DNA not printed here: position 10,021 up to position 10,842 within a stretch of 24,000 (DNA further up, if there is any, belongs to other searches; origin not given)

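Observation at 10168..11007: Low-GC zinc-ribbon ORF inserted between an Ile T-box riboswitch and ileS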

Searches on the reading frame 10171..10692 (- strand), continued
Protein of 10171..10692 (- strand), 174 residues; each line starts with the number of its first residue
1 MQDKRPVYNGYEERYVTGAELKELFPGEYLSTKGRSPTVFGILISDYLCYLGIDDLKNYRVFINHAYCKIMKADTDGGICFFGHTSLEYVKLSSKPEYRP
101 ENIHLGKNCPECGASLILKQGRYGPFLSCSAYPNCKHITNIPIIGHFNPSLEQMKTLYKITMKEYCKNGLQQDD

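Call 54: list_cluster_members(proteins=[P0012, P0022, P0026, P0007, P0008])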
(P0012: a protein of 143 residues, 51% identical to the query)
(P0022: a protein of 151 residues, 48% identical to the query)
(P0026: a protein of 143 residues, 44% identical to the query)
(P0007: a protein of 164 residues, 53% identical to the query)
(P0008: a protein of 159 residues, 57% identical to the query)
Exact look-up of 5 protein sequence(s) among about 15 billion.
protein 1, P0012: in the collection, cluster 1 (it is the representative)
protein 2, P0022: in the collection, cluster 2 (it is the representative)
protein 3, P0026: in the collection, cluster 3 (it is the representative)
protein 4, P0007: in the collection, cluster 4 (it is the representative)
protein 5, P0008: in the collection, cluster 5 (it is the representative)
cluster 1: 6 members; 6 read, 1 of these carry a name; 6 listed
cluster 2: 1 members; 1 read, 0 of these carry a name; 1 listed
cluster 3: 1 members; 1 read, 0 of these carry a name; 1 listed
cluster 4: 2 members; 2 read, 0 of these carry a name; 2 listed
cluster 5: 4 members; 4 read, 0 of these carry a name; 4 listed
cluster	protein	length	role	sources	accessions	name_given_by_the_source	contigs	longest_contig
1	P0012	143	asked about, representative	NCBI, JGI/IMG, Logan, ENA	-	hypothetical protein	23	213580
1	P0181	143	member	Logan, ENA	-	-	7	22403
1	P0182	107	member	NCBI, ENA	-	-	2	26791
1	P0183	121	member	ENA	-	-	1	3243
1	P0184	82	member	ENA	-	-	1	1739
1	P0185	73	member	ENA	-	-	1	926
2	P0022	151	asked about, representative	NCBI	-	-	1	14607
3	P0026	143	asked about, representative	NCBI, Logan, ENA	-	-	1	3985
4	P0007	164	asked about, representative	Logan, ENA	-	-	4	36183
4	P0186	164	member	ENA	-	-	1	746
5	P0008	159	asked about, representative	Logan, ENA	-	-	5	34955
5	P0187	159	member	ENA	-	-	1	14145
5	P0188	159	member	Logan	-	-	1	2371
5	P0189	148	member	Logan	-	-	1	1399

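Call 85: find_homologous_proteins(query=L001:5444-6331:+, max_evalue=1e-60)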
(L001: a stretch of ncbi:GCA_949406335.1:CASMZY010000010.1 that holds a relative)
Query L001:5444-6331:+ (296 aa): 7990 proteins with E <= 1e-60 among 8000 candidates; the best 120 are listed.
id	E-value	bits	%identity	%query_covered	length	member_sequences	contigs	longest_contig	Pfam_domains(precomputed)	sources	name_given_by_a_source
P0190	1.3e-185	633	100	100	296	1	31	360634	PF01430.25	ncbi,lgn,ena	-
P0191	2.2e-185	633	99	100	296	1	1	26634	PF01430.25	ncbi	-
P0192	5.4e-185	631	99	100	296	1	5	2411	PF01430.25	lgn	-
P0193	6.8e-185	631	99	100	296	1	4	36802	PF01430.25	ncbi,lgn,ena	-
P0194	7.5e-185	631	99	100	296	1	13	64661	PF01430.25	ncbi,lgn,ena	-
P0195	7.7e-185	631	99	100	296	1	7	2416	PF01430.25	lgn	-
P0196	1.2e-184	630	99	100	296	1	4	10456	PF01430.25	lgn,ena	-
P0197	1.7e-184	630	99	100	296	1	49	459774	PF01430.25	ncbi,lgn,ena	-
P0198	1.8e-184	630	99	100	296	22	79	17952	PF01430.25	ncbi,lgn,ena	-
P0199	2.1e-184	629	99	100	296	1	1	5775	PF01430.25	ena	-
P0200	2.7e-184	629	99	100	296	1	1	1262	PF01430.25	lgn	-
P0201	2.9e-184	629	99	100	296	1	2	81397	PF01430.25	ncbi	-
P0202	3.0e-184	629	99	100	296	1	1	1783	PF01430.25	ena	-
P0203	5.1e-184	628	99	100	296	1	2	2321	PF01430.25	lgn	-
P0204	6.3e-184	628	99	100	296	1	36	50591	PF01430.25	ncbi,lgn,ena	-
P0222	1.1e-160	552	86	99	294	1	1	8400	PF01430.25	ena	-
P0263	9.1e-151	519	81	100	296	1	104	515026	PF01430.25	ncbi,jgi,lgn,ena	jgi:molecular chaperone Hsp33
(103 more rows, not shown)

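Call 86: find_encoding_contigs(protein=P0197, flank=2500, max_places=5)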
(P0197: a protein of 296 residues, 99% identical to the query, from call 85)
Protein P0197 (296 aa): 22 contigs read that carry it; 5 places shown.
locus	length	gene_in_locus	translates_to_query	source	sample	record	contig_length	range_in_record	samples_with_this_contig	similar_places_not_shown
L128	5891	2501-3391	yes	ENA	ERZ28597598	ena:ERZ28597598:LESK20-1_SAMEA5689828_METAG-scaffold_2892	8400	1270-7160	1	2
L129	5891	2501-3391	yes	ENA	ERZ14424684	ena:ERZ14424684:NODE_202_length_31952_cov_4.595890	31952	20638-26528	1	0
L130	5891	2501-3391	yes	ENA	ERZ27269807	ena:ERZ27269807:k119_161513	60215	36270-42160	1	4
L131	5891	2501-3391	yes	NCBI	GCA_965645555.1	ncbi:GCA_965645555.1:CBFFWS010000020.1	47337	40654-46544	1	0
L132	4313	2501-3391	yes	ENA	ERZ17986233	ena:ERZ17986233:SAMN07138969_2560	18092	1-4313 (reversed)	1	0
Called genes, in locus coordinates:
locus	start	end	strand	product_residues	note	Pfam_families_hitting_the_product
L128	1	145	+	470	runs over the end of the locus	?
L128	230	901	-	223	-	PF11738:DUF3298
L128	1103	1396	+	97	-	PF01371:Trp_repressor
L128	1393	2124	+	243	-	PF05401:NodS (faint), PF13489:Methyltransf_23, PF05175:MTS (weak), PF13847:Methyltransf_31, PF08241:Methyltransf_11, PF08242:Methyltransf_12, PF13649:Methyltransf_25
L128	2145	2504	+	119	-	PF14096:DUF4274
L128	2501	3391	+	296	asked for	PF01430:HSP33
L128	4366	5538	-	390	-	PF00395:SLH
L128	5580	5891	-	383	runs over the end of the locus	PF13240:Zn_Ribbon_1 (weak), PF14018:DUF4234, PF20403:DUF6693 (faint)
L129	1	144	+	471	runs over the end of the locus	PF01235:Na_Ala_symp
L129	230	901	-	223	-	PF11738:DUF3298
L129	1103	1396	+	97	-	PF01371:Trp_repressor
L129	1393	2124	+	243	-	PF02353:CMAS (weak), PF13489:Methyltransf_23, PF05175:MTS (weak), PF03848:TehB (weak), PF13847:Methyltransf_31, PF08241:Methyltransf_11, PF08242:Methyltransf_12, PF13649:Methyltransf_25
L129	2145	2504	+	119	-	PF14096:DUF4274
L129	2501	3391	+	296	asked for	PF01430:HSP33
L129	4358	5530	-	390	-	PF00395:SLH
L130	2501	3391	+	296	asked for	PF01430:HSP33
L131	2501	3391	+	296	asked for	PF01430:HSP33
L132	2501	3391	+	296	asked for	PF01430:HSP33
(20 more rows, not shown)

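Call 87: find_encoding_contigs(protein=P0222, flank=2500, max_places=2)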
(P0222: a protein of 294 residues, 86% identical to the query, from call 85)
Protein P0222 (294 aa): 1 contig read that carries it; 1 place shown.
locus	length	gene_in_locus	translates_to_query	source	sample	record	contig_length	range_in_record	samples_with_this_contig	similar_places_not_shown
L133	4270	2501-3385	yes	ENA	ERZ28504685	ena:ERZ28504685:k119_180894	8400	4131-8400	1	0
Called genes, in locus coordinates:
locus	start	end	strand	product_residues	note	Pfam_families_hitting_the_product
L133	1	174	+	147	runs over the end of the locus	PF00248:Aldo_ket_red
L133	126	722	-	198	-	PF01554:MatE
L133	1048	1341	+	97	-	PF01371:Trp_repressor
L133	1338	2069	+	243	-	PF05401:NodS (weak), PF05175:MTS (weak), PF13489:Methyltransf_23, PF13847:Methyltransf_31, PF08241:Methyltransf_11, PF08242:Methyltransf_12, PF13649:Methyltransf_25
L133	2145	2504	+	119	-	PF14096:DUF4274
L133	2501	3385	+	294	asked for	PF01430:HSP33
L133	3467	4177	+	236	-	-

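Call 88: find_encoding_contigs(protein=P0263, flank=2500, max_places=3)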
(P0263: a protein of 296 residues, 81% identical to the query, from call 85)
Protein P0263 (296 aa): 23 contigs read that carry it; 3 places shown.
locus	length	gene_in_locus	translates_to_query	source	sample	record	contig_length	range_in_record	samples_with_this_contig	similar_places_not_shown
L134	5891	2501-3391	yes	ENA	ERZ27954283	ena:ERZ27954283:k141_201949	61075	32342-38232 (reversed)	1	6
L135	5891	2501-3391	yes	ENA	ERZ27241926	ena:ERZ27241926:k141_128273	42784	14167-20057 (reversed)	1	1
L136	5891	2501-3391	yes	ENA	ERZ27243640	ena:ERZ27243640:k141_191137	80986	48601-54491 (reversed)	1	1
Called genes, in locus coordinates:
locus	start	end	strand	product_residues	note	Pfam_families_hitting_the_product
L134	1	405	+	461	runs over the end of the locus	PF01235:Na_Ala_symp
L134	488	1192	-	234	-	PF11738:DUF3298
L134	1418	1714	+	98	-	PF01371:Trp_repressor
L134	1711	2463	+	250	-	PF01209:Ubie_methyltran, PF13489:Methyltransf_23, PF13847:Methyltransf_31, PF08241:Methyltransf_11, PF08242:Methyltransf_12, PF13649:Methyltransf_25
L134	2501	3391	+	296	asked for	PF01430:HSP33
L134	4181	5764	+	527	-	PF00009:GTP_EFTU, PF01926:MMR_HSR1 (weak), PF22042:EF-G_D2, PF03144:GTP_EFTU_D2, PF16658:RF3_C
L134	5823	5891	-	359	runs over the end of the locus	PF00696:AA_kinase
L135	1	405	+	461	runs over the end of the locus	PF01235:Na_Ala_symp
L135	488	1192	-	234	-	PF11738:DUF3298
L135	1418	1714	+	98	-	PF01371:Trp_repressor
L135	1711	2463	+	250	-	PF01209:Ubie_methyltran, PF13489:Methyltransf_23, PF13847:Methyltransf_31, PF08241:Methyltransf_11, PF08242:Methyltransf_12, PF13649:Methyltransf_25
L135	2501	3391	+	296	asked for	PF01430:HSP33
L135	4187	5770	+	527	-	PF00009:GTP_EFTU, PF01926:MMR_HSR1 (weak), PF22042:EF-G_D2, PF03144:GTP_EFTU_D2, PF16658:RF3_C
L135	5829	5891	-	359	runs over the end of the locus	PF00696:AA_kinase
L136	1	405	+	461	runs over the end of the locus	PF01235:Na_Ala_symp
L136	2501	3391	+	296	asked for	PF01430:HSP33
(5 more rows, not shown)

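Call 94: search_protein_families(library=phrogs, proteins=[L007:5617-6084:+, L098:7352-7972:+, L098:5460-6506:+, L128:2145-2501:+], max_evalue=0.001)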
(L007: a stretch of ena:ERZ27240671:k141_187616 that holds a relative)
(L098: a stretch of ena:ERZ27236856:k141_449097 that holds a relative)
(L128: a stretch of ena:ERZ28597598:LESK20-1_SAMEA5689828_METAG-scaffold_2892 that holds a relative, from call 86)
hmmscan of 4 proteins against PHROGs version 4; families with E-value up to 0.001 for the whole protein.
L007:5617-6084:+ (156 aa): 0 families

L098:7352-7972:+ (207 aa): 3 families
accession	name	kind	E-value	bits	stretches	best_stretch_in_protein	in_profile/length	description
phrog_7371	-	unknown function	5.6e-54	183.9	1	12-188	3-169/204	-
phrog_5359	-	unknown function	3.2e-06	27.9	1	7-160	20-179/229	-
phrog_26613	-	unknown function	3.4e-06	27.6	1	13-158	10-161/345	-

L098:5460-6506:+ (349 aa): 1 family
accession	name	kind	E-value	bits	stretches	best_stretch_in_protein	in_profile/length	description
phrog_4031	-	unknown function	3.7e-07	30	1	222-343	500-622/626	-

L128:2145-2501:+ (119 aa): 0 families
